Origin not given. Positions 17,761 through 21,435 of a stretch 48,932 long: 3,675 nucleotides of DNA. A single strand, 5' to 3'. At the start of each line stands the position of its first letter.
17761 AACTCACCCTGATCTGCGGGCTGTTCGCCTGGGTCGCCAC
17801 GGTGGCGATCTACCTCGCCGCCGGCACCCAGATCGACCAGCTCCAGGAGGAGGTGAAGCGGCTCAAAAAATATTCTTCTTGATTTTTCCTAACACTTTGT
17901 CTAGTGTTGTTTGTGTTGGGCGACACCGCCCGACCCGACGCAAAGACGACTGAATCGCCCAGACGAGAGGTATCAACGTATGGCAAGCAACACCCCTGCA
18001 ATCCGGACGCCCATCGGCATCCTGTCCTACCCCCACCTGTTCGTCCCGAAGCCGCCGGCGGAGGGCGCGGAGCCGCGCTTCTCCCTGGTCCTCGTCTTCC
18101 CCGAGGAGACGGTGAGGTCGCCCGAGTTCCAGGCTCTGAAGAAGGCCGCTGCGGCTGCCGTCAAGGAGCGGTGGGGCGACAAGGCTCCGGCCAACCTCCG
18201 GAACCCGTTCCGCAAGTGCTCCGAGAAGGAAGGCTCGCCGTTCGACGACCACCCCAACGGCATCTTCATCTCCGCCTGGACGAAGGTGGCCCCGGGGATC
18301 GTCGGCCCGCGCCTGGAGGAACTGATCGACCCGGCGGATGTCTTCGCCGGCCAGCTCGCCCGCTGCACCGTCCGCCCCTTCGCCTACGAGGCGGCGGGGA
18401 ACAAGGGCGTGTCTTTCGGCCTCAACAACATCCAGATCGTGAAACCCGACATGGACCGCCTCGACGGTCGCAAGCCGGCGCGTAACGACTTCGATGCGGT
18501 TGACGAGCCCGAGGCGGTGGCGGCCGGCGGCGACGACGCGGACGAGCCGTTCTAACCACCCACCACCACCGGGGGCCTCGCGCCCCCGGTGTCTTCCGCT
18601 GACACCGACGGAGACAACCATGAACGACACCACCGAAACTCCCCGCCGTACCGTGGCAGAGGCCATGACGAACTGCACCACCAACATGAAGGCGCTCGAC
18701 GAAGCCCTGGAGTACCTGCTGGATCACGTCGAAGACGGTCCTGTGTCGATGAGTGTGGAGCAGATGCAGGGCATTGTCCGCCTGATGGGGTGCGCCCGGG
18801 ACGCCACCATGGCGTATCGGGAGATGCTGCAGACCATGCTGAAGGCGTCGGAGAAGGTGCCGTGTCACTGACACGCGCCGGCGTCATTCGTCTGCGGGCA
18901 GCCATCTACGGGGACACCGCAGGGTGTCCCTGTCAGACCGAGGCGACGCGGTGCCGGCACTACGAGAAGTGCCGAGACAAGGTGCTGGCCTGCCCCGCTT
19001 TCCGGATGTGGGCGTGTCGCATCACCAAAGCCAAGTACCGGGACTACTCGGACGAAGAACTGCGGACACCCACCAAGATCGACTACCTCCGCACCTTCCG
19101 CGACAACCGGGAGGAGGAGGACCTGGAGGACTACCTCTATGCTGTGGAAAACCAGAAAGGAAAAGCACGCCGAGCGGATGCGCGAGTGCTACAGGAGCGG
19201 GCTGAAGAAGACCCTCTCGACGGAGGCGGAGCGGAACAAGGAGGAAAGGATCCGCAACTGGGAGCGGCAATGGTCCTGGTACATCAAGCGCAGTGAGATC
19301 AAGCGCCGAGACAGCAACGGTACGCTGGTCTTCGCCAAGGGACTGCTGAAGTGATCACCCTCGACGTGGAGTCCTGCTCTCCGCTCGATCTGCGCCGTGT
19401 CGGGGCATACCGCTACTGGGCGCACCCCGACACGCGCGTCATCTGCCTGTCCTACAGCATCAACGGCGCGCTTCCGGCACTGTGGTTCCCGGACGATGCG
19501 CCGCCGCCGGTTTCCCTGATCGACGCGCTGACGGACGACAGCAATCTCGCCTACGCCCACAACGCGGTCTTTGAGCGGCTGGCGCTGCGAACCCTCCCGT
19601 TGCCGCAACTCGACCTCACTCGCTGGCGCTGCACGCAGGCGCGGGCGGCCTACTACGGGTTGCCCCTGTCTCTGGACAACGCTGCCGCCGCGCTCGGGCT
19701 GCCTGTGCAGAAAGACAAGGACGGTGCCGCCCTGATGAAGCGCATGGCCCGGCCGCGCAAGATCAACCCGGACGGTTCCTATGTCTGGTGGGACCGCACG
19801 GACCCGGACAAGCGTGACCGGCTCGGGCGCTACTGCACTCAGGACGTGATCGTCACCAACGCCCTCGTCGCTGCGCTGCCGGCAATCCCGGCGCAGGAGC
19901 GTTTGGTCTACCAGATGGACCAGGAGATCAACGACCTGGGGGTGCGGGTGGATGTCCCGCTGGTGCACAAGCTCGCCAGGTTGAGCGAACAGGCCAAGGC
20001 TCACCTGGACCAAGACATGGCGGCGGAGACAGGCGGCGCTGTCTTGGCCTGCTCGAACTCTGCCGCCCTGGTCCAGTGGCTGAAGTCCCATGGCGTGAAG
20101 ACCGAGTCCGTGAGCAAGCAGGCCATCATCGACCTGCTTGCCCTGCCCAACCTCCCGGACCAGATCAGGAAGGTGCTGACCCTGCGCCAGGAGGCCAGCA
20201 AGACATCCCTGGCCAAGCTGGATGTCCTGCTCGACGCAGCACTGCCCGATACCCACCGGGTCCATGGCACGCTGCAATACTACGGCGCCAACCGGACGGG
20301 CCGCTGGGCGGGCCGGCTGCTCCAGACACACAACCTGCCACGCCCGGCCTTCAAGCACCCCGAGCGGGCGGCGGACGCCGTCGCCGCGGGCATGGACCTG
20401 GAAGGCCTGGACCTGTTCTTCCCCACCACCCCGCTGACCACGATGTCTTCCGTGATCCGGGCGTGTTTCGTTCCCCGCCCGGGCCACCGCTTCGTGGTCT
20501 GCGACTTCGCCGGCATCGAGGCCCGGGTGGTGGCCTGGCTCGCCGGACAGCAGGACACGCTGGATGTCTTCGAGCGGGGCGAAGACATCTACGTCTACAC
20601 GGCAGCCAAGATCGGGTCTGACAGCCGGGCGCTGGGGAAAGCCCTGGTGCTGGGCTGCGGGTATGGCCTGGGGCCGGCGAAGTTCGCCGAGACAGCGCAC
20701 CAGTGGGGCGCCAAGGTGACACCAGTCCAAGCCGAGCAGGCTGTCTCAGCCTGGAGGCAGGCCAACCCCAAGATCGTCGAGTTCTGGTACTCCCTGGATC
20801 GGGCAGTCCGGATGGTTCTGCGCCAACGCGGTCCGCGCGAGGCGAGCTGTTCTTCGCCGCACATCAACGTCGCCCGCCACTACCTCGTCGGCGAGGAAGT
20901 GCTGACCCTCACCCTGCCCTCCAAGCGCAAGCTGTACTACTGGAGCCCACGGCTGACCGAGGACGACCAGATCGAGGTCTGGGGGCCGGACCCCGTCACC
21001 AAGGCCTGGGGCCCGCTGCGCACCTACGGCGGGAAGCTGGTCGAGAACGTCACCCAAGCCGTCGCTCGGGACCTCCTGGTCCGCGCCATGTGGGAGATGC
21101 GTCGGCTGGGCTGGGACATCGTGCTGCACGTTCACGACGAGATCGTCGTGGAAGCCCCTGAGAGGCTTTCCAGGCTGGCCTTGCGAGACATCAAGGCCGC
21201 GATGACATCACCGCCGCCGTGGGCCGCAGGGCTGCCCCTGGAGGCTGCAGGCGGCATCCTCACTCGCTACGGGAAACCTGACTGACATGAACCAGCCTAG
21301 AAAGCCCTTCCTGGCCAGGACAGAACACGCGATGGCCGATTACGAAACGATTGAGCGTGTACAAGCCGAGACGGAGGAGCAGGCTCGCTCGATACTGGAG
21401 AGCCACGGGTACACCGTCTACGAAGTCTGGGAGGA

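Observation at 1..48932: Hexamer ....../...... is roughly 7-fold over-represented genome-wide, against codon preference and in a patchy pattern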

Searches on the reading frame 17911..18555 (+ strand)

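Call 9: search_protein_families(library=phrogs, proteins=[window:17911-18555:+], max_evalue=0.001)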
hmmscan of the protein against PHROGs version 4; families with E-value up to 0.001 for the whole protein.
window:17911-18555:+ (214 aa): 2 families
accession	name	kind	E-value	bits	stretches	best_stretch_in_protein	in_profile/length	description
phrog_112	-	DNA, RNA and nucleotide metabolism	4.2e-36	126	1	22-209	13-210/265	Gp2.5-like ssDNA binding protein and ssDNA annealing protein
phrog_16841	-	unknown function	2.1e-06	28.5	1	142-196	122-177/236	-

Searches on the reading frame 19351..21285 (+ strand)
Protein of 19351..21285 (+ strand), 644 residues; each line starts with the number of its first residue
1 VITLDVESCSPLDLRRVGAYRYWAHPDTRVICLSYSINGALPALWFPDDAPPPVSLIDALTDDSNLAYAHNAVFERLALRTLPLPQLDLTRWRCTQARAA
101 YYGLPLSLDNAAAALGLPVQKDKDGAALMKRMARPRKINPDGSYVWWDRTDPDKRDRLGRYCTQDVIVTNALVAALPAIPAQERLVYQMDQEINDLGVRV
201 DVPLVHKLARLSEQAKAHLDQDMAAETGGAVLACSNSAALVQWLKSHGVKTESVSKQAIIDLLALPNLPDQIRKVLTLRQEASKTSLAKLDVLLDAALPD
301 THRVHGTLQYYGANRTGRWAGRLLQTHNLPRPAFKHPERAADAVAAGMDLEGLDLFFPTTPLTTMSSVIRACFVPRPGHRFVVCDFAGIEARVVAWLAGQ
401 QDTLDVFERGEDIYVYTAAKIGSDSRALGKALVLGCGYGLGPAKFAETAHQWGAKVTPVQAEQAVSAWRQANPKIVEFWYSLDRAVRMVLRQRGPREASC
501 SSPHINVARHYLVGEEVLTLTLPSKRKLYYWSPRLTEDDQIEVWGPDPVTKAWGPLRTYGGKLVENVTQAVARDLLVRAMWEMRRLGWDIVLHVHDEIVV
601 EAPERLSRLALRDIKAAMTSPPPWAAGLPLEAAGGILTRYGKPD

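Call 10: search_protein_families(library=phrogs, proteins=[window:19351-21285:+], max_evalue=0.001)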
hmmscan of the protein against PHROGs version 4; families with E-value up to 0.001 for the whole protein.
window:19351-21285:+ (644 aa): 4 families
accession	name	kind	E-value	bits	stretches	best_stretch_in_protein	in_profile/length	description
phrog_17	-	DNA, RNA and nucleotide metabolism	5.9e-111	373.4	1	2-642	673-1232/1445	DNA polymerase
phrog_10285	-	DNA, RNA and nucleotide metabolism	6.2e-54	184.2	1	351-642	27-320/321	DNA polymerase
phrog_7766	-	DNA, RNA and nucleotide metabolism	4.7e-45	154.3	1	462-642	9-185/186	DNA polymerase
phrog_2573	-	DNA, RNA and nucleotide metabolism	5.3e-06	26.8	1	368-420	4-58/336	DNA polymerase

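Call 30: find_related_loci(query=A2, collection=viral_contigs, flank=10000)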
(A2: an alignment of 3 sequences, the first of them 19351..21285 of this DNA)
Query A2 (644 aa) in viral_contigs; peptide patterns used: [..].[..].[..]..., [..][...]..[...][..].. (x = any residue, [..] = any of these).
221 stretches matched a pattern; 147 encode a relative of the query (tblastn E <= 1e-3); the best 80 are kept; 80 distinct loci.
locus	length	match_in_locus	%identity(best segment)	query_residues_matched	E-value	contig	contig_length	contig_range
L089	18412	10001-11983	38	5-641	6e-113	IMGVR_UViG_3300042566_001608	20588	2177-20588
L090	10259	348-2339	37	2-641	4e-112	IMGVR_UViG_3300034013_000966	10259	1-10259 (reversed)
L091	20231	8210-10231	35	2-642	2e-100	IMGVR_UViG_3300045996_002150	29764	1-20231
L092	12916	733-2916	32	4-630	6e-92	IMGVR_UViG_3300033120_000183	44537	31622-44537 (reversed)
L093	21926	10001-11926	35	4-642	2e-90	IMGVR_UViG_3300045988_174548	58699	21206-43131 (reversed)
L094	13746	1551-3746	32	5-642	8e-89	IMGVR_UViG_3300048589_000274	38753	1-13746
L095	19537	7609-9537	35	4-642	1e-88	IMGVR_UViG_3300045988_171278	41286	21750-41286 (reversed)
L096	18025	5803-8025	33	1-642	2e-88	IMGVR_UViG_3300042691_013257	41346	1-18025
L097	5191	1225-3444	33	2-642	3e-88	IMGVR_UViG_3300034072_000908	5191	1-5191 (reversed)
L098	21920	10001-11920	34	2-642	6e-95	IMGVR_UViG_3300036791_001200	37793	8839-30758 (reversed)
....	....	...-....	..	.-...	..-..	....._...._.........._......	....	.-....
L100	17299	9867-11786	34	4-642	3e-86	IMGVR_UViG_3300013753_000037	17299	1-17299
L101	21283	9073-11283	33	4-642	5e-86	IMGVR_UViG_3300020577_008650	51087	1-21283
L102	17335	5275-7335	31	2-632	2e-85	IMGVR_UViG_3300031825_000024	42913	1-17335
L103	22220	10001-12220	32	2-642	2e-85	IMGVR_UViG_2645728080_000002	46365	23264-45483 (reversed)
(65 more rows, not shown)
